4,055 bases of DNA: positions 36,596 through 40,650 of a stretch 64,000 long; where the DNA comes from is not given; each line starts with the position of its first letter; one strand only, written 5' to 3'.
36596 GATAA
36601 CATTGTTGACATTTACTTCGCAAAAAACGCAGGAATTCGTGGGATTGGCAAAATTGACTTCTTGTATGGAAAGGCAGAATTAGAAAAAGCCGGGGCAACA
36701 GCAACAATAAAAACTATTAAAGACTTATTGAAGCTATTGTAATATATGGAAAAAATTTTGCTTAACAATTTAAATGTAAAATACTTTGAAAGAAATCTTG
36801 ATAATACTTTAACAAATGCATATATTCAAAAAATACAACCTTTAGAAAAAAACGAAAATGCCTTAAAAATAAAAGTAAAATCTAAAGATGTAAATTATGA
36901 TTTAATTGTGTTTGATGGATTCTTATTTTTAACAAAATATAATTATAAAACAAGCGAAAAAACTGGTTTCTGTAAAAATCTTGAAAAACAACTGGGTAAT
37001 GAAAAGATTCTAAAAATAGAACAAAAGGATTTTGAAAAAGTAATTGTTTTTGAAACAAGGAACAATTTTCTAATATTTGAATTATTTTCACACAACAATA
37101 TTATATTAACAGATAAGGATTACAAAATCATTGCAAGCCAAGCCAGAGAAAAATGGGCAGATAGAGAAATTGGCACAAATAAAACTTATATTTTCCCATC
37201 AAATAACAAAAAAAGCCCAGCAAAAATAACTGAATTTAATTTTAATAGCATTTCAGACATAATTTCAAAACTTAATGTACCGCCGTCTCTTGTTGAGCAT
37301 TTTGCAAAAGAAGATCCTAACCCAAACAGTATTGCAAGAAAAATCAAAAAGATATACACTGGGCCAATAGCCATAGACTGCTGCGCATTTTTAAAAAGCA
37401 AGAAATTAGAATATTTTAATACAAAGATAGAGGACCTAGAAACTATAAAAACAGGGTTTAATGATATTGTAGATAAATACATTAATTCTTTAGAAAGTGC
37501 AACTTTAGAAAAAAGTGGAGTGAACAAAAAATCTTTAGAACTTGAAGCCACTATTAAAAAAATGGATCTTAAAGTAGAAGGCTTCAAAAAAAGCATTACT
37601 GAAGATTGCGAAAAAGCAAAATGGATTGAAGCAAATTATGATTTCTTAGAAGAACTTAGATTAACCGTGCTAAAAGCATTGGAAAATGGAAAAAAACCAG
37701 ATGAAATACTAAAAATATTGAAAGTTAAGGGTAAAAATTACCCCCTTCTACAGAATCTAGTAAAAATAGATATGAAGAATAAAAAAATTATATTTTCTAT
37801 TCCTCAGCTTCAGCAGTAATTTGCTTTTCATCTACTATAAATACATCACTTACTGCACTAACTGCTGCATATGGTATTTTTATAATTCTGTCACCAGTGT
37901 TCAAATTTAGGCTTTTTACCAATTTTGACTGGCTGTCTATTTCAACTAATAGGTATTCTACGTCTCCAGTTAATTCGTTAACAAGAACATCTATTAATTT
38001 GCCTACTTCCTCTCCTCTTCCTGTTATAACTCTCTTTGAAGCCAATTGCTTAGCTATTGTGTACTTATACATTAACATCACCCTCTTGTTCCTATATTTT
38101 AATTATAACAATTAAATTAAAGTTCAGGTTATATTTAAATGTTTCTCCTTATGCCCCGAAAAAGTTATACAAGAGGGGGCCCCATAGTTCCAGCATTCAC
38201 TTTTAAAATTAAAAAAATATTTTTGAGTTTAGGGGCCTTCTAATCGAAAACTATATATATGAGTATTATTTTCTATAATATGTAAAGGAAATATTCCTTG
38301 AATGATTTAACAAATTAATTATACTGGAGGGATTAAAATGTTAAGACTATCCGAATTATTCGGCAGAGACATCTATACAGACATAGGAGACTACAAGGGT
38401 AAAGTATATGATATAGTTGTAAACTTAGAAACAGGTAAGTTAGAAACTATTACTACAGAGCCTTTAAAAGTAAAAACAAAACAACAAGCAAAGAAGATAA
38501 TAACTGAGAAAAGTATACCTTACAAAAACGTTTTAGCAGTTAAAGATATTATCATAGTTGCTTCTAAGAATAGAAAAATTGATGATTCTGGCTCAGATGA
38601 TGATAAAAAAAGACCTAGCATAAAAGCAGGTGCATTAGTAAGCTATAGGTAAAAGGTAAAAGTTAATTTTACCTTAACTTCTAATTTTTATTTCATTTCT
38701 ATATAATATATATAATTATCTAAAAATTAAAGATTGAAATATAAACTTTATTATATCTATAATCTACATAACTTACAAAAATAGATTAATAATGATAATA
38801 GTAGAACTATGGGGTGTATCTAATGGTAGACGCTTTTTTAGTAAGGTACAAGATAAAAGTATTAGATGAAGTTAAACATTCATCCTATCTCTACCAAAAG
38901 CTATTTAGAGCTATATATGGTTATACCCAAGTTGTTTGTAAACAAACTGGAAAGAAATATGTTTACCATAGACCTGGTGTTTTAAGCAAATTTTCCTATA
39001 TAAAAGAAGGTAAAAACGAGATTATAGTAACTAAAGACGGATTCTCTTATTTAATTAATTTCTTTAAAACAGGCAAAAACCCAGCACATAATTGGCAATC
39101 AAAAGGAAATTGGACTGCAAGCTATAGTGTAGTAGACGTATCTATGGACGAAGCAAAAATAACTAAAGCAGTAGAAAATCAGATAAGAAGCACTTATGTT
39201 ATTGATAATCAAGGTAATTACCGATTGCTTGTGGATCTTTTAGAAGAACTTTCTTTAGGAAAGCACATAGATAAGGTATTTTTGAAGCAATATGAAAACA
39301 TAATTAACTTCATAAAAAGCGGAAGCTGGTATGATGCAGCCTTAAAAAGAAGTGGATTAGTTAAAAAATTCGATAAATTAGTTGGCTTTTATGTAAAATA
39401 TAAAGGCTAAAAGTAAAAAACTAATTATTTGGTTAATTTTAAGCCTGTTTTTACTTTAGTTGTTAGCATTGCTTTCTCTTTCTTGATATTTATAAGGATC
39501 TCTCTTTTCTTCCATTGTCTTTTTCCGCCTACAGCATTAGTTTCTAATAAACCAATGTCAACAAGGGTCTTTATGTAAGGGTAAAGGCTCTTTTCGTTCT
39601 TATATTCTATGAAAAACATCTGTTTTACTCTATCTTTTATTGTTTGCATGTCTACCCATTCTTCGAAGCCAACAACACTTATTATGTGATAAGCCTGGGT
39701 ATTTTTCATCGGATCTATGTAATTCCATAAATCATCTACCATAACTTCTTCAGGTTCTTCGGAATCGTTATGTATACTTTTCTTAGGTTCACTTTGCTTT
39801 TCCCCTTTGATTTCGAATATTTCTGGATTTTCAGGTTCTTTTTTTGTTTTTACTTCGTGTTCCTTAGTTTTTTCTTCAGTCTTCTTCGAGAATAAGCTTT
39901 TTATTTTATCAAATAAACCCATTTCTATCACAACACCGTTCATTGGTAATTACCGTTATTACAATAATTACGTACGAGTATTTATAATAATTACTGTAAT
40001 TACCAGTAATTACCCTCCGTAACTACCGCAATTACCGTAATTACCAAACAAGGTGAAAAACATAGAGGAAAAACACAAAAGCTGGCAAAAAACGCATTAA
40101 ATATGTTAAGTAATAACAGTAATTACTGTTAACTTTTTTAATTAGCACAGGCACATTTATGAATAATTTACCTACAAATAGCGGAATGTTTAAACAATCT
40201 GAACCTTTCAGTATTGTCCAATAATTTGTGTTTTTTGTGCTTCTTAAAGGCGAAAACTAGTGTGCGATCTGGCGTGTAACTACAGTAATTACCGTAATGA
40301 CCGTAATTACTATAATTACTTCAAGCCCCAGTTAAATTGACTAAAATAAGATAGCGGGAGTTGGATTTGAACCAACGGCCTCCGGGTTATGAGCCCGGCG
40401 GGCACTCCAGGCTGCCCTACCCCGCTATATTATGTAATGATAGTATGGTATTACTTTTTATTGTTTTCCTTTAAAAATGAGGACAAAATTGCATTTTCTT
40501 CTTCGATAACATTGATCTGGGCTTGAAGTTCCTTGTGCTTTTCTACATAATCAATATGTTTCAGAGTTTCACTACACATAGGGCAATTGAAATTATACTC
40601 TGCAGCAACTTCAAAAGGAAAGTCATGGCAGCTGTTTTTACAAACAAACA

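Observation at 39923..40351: Two arrays of a 9-bp-spaced palindromic octamer (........) bracketing an AT-rich core, between a wHTH-like orphan gene and tRNAi-Met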

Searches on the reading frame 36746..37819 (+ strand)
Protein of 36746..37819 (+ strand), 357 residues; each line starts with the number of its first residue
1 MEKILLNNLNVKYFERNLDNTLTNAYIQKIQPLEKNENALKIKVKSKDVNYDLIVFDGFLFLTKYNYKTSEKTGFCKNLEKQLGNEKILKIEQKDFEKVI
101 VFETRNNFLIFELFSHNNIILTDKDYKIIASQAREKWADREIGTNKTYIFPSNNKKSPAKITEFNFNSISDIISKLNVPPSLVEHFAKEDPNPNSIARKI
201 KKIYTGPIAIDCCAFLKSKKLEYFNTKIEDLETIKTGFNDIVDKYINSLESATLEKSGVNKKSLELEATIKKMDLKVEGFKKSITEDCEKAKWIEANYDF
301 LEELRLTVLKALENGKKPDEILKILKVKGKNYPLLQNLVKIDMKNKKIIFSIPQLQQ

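Call 9: search_protein_families(library=pfam, max_evalue=0.1, proteins=[window:36746-37819:+])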
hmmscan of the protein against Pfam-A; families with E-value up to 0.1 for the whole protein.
window:36746-37819:+ (357 aa): 2 families
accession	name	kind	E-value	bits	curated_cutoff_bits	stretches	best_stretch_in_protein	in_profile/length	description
PF05833.16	NFACT_N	-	3.9e-20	72.5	31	1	16-324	10-362/456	NFACT N-terminal and middle domains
PF17768.7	RecJ_OB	-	0.083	13.4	27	0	23-57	36-70/107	RecJ OB domain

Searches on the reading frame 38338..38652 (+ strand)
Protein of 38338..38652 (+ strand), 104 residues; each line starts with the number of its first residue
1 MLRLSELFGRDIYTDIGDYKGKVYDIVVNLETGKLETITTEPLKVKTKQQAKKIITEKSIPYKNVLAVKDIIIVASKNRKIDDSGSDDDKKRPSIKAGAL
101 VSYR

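Call 9: search_protein_families(library=pfam, max_evalue=0.1, proteins=[window:38338-38652:+])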
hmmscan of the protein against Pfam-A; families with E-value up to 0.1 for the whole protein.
window:38338-38652:+ (104 aa): 1 family
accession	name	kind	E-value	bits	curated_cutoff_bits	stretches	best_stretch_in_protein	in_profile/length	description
PF05239.21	PRC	-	9.7e-10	38.8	21.2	1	2-76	4-73/78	PRC-barrel domain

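Call 49: search_protein_families(library=ncbifam, max_evalue=0.1, proteins=[window:38338-38652:+])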
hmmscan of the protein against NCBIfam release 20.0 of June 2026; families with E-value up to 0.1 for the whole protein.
window:38338-38652:+ (104 aa): 0 families

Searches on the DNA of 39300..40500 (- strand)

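Call 21: search_rna_families(source=window, start=39300, end=40500, threshold=evalue, max_evalue=10)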
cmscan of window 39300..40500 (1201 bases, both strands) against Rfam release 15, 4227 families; matches with E-value up to 10: 9.
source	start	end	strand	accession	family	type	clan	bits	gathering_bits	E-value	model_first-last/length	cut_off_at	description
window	40352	40426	-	RF00005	tRNA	Gene; tRNA;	CL00001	60.5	29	2.4e-12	1-71/71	no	tRNA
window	39943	40047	-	RF04214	MIR7526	Gene; miRNA;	-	30.4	110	0.00066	1-113/113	no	MIR7526 microRNA precursor family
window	39934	40056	-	RF00253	mir-101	Gene; miRNA;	-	24.8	60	0.0059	1-75/75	no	mir-101 microRNA precursor family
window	39956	40034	-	RF03594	mir-3817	Gene; miRNA;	-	23.1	90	0.11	1-89/89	no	mir-3817 microRNA precursor family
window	40351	40426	+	RF04354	Plastid-ycf2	Cis-reg;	-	16.1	65.7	4.2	1-75/75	no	Plastid-ycf2 5UTR RNA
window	39858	39880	-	RF00522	PreQ1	Cis-reg; riboswitch;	-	15.5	39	3.9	1-45/45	no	PreQ1 (pre queuosine) riboswitch aptamer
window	40355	40390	+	RF04351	Plastid-psbl-rps4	Cis-reg;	-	15.1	68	6.2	1-53/53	no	Plastid-psbl-rps4 3UTR RNA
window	39947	40014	+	RF00774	mir-360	Gene; miRNA;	-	14.9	60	9.8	1-62/62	no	mir-360 microRNA precursor family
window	40437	40494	+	RF01705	Flavo-1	Gene; sRNA;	-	14.4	42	9.6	9-68/76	no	Flavo-1 RNA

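Call 41: search_rna_families(sources=[L063, L075, L078, L072, L018, L006], threshold=gathering)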
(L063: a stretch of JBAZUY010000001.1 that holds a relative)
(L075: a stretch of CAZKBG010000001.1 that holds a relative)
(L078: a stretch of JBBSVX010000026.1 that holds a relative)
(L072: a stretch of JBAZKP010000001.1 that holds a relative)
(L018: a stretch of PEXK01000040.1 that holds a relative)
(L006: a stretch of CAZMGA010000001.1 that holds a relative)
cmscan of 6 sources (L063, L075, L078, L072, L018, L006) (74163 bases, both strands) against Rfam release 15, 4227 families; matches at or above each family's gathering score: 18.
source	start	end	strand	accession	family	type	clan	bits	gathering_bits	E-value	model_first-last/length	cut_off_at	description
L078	3390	3462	-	RF00005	tRNA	Gene; tRNA;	CL00001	72.8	29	6e-14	1-71/71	no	tRNA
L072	3406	3477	-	RF00005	tRNA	Gene; tRNA;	CL00001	72.1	29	9.6e-14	1-71/71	no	tRNA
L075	3295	3367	-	RF00005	tRNA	Gene; tRNA;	CL00001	70.6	29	2.5e-13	1-71/71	no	tRNA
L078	3242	3314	-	RF00005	tRNA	Gene; tRNA;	CL00001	70.6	29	2.5e-13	1-71/71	no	tRNA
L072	3184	3256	-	RF00005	tRNA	Gene; tRNA;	CL00001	70.6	29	2.5e-13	1-71/71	no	tRNA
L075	3455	3526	-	RF00005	tRNA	Gene; tRNA;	CL00001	70.5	29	2.7e-13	1-71/71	no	tRNA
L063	3889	3961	-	RF00005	tRNA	Gene; tRNA;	CL00001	70.3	29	3e-13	1-71/71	no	tRNA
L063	3694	3766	-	RF00005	tRNA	Gene; tRNA;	CL00001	68.4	29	1e-12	1-71/71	no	tRNA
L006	3913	3987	+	RF00005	tRNA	Gene; tRNA;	CL00001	64.5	29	1.2e-11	1-71/71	no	tRNA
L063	1722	1795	-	RF00005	tRNA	Gene; tRNA;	CL00001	63.7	29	2e-11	1-71/71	no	tRNA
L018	3570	3644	+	RF00005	tRNA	Gene; tRNA;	CL00001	63.2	29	2.6e-11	1-71/71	no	tRNA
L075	2680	2753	-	RF00005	tRNA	Gene; tRNA;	CL00001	63.1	29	2.9e-11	1-71/71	no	tRNA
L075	5515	5589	+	RF00005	tRNA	Gene; tRNA;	CL00001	62.7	29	3.8e-11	1-71/71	no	tRNA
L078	3098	3171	-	RF00005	tRNA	Gene; tRNA;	CL00001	62.7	29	3.7e-11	1-71/71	no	tRNA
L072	2670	2743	-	RF00005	tRNA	Gene; tRNA;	CL00001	62.7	29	3.7e-11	1-71/71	no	tRNA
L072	5497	5571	+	RF00005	tRNA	Gene; tRNA;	CL00001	62.7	29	3.8e-11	1-71/71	no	tRNA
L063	5425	5499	+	RF00005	tRNA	Gene; tRNA;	CL00001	61.6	29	7.4e-11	1-71/71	no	tRNA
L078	5644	5718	+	RF00005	tRNA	Gene; tRNA;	CL00001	60.3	29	1.7e-10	1-71/71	no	tRNA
